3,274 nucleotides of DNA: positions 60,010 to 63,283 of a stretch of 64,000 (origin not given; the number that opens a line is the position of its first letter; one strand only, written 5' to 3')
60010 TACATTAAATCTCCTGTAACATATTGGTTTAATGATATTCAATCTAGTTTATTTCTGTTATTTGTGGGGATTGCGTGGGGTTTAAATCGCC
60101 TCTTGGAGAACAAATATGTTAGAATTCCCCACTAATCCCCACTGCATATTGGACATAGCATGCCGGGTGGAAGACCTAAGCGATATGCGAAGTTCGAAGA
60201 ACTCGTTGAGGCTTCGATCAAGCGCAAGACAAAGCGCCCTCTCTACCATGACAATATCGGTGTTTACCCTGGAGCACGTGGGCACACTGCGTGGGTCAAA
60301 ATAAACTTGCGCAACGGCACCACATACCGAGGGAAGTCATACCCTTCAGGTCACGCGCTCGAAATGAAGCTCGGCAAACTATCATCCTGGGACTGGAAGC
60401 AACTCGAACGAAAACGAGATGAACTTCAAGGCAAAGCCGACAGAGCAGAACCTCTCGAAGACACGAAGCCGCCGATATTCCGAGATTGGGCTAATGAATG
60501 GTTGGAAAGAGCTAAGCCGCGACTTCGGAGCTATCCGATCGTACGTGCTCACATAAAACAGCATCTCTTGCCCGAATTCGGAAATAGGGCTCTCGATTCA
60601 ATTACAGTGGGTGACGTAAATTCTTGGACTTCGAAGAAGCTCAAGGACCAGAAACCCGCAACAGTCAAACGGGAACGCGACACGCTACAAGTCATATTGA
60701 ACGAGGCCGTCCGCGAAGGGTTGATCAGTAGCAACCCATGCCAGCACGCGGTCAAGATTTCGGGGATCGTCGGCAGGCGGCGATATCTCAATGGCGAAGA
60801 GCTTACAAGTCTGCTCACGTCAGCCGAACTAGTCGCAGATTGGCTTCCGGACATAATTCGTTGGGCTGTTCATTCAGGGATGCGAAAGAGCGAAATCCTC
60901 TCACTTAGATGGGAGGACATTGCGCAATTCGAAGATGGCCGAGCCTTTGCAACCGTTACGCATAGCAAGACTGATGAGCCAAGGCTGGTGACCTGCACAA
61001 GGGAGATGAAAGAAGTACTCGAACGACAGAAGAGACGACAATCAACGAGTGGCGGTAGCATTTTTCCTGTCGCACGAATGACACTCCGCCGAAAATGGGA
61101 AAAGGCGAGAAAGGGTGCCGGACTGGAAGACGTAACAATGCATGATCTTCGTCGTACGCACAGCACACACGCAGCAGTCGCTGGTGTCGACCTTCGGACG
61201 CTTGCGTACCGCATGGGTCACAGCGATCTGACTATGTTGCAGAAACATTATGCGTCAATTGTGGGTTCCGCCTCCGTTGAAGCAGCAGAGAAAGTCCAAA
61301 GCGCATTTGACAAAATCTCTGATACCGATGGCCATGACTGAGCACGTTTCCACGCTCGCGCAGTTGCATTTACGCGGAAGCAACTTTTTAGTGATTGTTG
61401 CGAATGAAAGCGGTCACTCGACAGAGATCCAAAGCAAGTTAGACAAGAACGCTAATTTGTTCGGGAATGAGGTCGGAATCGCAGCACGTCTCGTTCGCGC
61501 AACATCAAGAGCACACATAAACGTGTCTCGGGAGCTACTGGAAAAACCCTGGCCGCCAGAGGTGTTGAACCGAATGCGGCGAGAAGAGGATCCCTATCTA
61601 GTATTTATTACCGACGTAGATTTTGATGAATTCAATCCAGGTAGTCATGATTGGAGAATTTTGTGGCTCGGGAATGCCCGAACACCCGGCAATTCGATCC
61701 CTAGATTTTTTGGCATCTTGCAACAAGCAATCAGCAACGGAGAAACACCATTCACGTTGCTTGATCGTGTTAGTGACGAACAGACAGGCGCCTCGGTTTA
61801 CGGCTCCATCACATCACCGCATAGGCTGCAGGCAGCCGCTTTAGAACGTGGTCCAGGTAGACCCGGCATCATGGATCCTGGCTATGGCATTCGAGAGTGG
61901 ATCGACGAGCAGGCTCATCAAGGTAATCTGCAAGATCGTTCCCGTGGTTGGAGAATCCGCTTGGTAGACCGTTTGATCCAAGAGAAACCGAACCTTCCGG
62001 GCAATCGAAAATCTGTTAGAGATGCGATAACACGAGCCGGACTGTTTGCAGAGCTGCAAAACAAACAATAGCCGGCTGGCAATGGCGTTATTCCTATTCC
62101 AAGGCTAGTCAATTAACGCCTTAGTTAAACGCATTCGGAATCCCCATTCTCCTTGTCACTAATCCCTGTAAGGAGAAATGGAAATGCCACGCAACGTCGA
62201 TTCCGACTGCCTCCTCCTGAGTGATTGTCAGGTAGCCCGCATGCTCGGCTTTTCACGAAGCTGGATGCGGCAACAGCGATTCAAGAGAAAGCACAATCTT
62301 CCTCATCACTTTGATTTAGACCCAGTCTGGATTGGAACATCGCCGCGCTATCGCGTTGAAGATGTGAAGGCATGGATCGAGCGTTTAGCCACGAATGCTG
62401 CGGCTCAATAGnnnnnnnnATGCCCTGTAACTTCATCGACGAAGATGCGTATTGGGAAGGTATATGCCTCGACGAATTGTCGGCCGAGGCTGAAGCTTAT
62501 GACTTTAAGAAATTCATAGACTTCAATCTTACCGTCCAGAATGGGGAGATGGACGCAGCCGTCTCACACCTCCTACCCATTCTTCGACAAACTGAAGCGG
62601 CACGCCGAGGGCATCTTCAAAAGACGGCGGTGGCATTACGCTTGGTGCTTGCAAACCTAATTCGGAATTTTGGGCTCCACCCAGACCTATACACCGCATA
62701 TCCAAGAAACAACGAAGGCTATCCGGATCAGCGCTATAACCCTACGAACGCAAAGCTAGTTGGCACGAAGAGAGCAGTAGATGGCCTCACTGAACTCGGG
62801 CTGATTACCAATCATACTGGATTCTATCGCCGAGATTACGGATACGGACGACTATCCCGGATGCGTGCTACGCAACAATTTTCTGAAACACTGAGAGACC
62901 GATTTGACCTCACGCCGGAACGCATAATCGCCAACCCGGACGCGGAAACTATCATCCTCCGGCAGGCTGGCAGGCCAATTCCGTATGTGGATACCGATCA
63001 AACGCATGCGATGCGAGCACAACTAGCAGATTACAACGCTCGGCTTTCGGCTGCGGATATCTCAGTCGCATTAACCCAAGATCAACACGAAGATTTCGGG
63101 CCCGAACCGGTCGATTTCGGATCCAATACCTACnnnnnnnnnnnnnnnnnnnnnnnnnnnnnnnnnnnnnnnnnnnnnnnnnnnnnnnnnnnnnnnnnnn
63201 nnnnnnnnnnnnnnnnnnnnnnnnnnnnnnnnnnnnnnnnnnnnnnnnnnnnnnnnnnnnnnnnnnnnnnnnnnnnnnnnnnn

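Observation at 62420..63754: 444-aa protein with the T/DxxGR-A-B-C motif order of family-A DNA polymerases and T7-type RNA polymerases, about half the size of known members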

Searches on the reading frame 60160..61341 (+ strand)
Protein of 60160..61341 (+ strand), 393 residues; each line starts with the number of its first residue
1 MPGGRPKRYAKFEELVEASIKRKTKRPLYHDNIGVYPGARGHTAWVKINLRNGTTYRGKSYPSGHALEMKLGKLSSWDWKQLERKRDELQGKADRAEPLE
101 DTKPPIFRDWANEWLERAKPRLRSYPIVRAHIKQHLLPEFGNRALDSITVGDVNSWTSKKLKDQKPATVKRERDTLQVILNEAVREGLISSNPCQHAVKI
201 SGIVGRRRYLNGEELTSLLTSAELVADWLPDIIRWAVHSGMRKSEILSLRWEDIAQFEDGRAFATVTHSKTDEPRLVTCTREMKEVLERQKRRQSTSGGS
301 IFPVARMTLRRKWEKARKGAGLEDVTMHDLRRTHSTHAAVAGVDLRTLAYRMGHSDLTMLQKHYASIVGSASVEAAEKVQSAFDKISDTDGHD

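Call 3: search_protein_families(library=pfam, proteins=[window:60160-61341:+], max_evalue=1)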
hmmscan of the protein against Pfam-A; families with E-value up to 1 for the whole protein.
window:60160-61341:+ (393 aa): 6 families
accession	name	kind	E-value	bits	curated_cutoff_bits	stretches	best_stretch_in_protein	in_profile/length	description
PF00589.27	Phage_integrase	-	3.8e-23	82.6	27.1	1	209-365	2-166/172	Phage integrase family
PF22022.2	Phage_int_M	-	1.9e-11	44.5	27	1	107-196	1-92/96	Phage integrase central domain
PF14659.12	Phage_int_SAM_3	-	3.7e-08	33.9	22.6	1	107-160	2-57/58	Phage integrase, N-terminal SAM-like domain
PF13102.12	Phage_int_SAM_5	-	0.011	16.5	22.3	1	109-195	4-94/98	Phage integrase SAM-like domain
PF16795.10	Phage_integr_3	-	0.031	14.6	27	1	317-372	97-152/161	Archaeal phage integrase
PF20486.3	DUF6725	-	0.17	12.5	27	0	149-180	33-64/83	Family of unknown function (DUF6725)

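Call 4: search_protein_families(library=phrogs, proteins=[window:60160-61341:+], max_evalue=1)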
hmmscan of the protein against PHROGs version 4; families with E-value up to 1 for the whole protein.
window:60160-61341:+ (393 aa): 12 families
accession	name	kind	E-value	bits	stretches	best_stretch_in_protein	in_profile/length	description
phrog_1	-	integration and excision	2.8e-57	196.3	1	51-388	119-456/611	integrase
phrog_216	-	integration and excision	2e-29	103.6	1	159-383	6-240/301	integrase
phrog_7244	-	integration and excision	7.1e-12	46.1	1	115-255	86-224/263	integrase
phrog_7685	-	integration and excision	2.1e-07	31.8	1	303-381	161-237/240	integrase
phrog_23783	-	integration and excision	8.3e-06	26.9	1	109-194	64-149/162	integrase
phrog_25190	-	integration and excision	1.1e-05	26.7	1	292-385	14-107/109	integrase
phrog_35951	-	unknown function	1.2e-05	26.7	1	310-382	6-77/97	-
phrog_34557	-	integration and excision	0.00079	20.2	1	307-362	108-162/183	integrase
phrog_23271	-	unknown function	0.015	16.2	1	324-362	8-46/67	-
phrog_22184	-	unknown function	0.022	15.3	1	230-257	210-237/254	-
phrog_7269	-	integration and excision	0.29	12.1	1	310-358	14-63/89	integrase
phrog_24633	-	unknown function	0.46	10.5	1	317-364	210-256/367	-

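Call 5: search_protein_families(library=ncbifam, proteins=[window:60160-61341:+], max_evalue=1)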
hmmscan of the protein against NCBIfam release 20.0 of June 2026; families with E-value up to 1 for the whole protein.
window:60160-61341:+ (393 aa): 9 families
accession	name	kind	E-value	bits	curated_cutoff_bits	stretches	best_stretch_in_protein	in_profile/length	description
NF040815.2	recomb_XerA_Arch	equivalog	5e-18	65.6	220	1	204-362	91-250/263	site-specific tyrosine recombinase/integron integrase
TIGR02249.1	integrase_gron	subfamily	7.4e-11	42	265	2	306-361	239-295/315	integron integrase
TIGR02225.1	recomb_XerD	equivalog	4.5e-10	39.3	329.6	1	144-361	37-269/290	site-specific tyrosine recombinase XerD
TIGR02224.1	recomb_XerC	equivalog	1.9e-09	37.3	335.15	1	139-361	35-272/295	tyrosine recombinase XerC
NF001399.0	PRK00283.1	subfamily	2.4e-09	36.8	279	1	144-361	47-278/300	tyrosine recombinase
NF002685.0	PRK02436.1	equivalog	3.1e-05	24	178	1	238-364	123-244/245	site-specific tyrosine recombinase XerD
NF011946.0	PRK15417.1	equivalog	0.00028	20.1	435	1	307-375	255-326/337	integron integrase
NF003462.0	PRK05084.1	equivalog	0.0029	16.4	267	1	324-380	302-357/360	tyrosine recombinase XerS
NF007371.0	PRK09871.1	subfamily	0.013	15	222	1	205-357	2-165/198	tyrosine-type DNA invertase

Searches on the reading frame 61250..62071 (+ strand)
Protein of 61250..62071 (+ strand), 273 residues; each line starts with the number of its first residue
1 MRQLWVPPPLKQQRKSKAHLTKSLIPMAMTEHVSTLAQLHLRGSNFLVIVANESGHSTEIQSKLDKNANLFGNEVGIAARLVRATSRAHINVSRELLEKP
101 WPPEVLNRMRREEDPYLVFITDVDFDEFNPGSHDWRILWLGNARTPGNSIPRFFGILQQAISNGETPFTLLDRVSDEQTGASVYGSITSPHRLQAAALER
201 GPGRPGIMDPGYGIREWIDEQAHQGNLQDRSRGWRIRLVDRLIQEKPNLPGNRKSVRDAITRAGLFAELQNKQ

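Call 3: search_protein_families(library=pfam, proteins=[window:61250-62071:+], max_evalue=1)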
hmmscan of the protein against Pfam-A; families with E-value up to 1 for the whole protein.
window:61250-62071:+ (273 aa): 1 family
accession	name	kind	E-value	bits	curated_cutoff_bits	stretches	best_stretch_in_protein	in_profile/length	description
PF06206.17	CpeT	-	0.14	12.4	21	1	158-193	144-179/181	CpeT/CpcT family (DUF1001)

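Call 4: search_protein_families(library=phrogs, proteins=[window:61250-62071:+], max_evalue=1)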
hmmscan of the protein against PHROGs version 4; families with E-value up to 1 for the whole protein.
window:61250-62071:+ (273 aa): 2 families
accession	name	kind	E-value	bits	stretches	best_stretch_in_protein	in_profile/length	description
phrog_2348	-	unknown function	0.18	12.5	1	133-142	28-36/46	-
phrog_16645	-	unknown function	0.25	12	0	58-110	109-163/227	-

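Call 5: search_protein_families(library=ncbifam, proteins=[window:61250-62071:+], max_evalue=1)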
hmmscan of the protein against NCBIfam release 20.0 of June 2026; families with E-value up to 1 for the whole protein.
window:61250-62071:+ (273 aa): 0 families

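Call 32: search_protein_families(library=padloc, proteins=[window:61250-62068:+], max_evalue=1)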
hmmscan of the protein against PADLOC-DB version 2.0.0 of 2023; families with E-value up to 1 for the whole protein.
window:61250-62068:+ (273 aa): 0 families

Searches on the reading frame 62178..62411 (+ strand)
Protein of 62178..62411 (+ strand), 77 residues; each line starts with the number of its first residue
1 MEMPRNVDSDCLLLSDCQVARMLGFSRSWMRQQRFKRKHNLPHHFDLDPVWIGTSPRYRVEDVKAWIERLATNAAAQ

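Call 3: search_protein_families(library=pfam, proteins=[window:62178-62411:+], max_evalue=1)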
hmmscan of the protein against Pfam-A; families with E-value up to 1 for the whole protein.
window:62178-62411:+ (77 aa): 1 family
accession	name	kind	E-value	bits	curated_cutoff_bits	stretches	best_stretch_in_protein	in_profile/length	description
PF12728.13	HTH_17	-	1.5e-05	25.6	27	1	13-69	1-49/51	Helix-turn-helix domain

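Call 4: search_protein_families(library=phrogs, proteins=[window:62178-62411:+], max_evalue=1)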
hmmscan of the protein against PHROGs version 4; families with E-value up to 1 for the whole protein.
window:62178-62411:+ (77 aa): 3 families
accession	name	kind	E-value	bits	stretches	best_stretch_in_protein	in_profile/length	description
phrog_66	-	integration and excision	3.2e-05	24.8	1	11-75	91-148/412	excisionase and transcriptional regulator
phrog_4745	-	DNA, RNA and nucleotide metabolism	0.011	16.5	1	11-69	30-86/107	DNA binding protein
phrog_668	-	DNA, RNA and nucleotide metabolism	0.13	12.9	1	11-69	61-112/181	HTH DNA binding protein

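Call 5: search_protein_families(library=ncbifam, proteins=[window:62178-62411:+], max_evalue=1)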
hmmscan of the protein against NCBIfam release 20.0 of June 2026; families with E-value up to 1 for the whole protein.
window:62178-62411:+ (77 aa): 0 families

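Call 32: search_protein_families(library=padloc, proteins=[window:62178-62408:+], max_evalue=1)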
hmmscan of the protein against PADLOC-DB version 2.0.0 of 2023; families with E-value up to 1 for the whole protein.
window:62178-62408:+ (77 aa): 1 family
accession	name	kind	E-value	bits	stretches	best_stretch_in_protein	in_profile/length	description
PDLC04388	PDC-M06B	-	0.00072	17.5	1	17-70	85-133/174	-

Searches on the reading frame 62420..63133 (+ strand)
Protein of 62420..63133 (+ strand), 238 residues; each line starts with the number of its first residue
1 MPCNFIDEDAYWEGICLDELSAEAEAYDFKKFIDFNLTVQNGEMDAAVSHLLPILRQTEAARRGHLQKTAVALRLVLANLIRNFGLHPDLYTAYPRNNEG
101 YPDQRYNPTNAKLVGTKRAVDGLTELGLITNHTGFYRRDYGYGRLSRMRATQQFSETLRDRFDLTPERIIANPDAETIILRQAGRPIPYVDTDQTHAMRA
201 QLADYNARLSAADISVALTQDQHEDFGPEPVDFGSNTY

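Call 58: predict_structure(alignment_id=A2)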
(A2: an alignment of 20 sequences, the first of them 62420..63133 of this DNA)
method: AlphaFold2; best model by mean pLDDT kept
length: 238 residues; sequences in the alignment: 20
mean_pLDDT: 84.0   pTM: 0.76
mean pLDDT of the five models: 84.0, 82.1, 78.6, 78.4, 77.2
residues with pLDDT >= 90: 129; 70-90: 68; 50-70: 17; < 50: 24
segments of 3 or more residues with pLDDT < 50: 1-20, 236-238
pLDDT, mean of each block of 10 residues (from residue 1): 41 48 61 91 94 97 94 97 93 90 89 95 98 87 89 96 94 88 86 92 88 79 71 55
secondary structure, 60 per line:
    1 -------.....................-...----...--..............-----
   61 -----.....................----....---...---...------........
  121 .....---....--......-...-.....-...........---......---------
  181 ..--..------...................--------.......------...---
elements in order: H8-28 E30-32 E37-39 H42-55 H66-86 E91-94 H113-125 E129-132 E135-137 E142-144 E146-150 H152-162 E169-171 H193-211 H220-226

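Call 61: fold_search(model_id=the predicted structure, library=pdb)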
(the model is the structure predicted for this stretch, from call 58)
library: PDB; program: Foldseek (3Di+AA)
matches with E <= 10: 271; with E <= 0.001: 0
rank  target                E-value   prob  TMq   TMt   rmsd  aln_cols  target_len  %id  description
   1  4yif_C                1.1e-01  0.44  0.21  0.33  15.4       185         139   12  Crystal structure of Rv0880 (released 2015-06-10)
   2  8scb_KK               1.2e-01  0.90  0.27  0.62   4.0        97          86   15  Terminating ribosome with SRI-41315 (released 2023-12-27)
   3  6az1_N                1.2e-01  0.87  0.26  0.59   4.6        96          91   12  Cryo-EM structure of the small subunit of Leishmania ribosome bound to paromomycin (released 2017-12-06)
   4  6pln_B                1.2e-01  0.72  0.23  0.44   6.2       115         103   12  X-ray crystal structure of Pyrococcus furiosus general transcription factor TFE-alpha (released 2020-07-08)
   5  6ybs_a                1.2e-01  0.87  0.29  0.59   4.7       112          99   17  Structure of a human 48S translational initiation complex - head (released 2020-09-16)
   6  2fok_A                1.4e-01  0.23  0.19  0.10  10.9       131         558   14  STRUCTURE OF RESTRICTION ENDONUCLEASE FOKI (released 1998-06-17)
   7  6y57_SK               1.5e-01  0.82  0.26  0.57   4.2       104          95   16  Structure of human ribosome in hybrid-PRE state (released 2020-04-15)
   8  5xxu_K                1.9e-01  0.69  0.24  0.51   5.0        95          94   10  Small subunit of Toxoplasma gondii ribosome (released 2017-08-30)
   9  7cpu_SK               2.1e-01  0.69  0.26  0.58   4.7        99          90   13  Cryo-EM structure of 80S ribosome from mouse kidney (released 2022-02-02)
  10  7ls1_v2               2.3e-01  0.72  0.27  0.59   7.3       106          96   16  80S ribosome from mouse bound to eEF2 (Class II) (released 2021-11-03)
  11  6zoj_K                2.4e-01  0.69  0.27  0.57   7.6       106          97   15  SARS-CoV-2-Nsp1-40S complex, composite map (released 2020-07-22)
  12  5yi0_A                2.4e-01  0.25  0.22  0.33  18.5       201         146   11  Structure of Lactococcus lactis ZitR, C30AH42A mutant (released 2017-12-06)
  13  3r0a_A                2.6e-01  0.35  0.21  0.35   6.8        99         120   15  Possible transcriptional regulator from Methanosarcina mazei Go1 (gi 21227196) (released 2011-03-23)
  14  6kf4_G                2.7e-01  0.54  0.25  0.33   6.1       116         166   16  Cryo-EM structure of Thermococcus kodakarensis RNA polymerase (released 2020-07-01)
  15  2e1n_B                2.7e-01  0.28  0.19  0.35   7.9       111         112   15  Crystal structure of the Cyanobacterium circadian clock modifier Pex (released 2006-11-28)
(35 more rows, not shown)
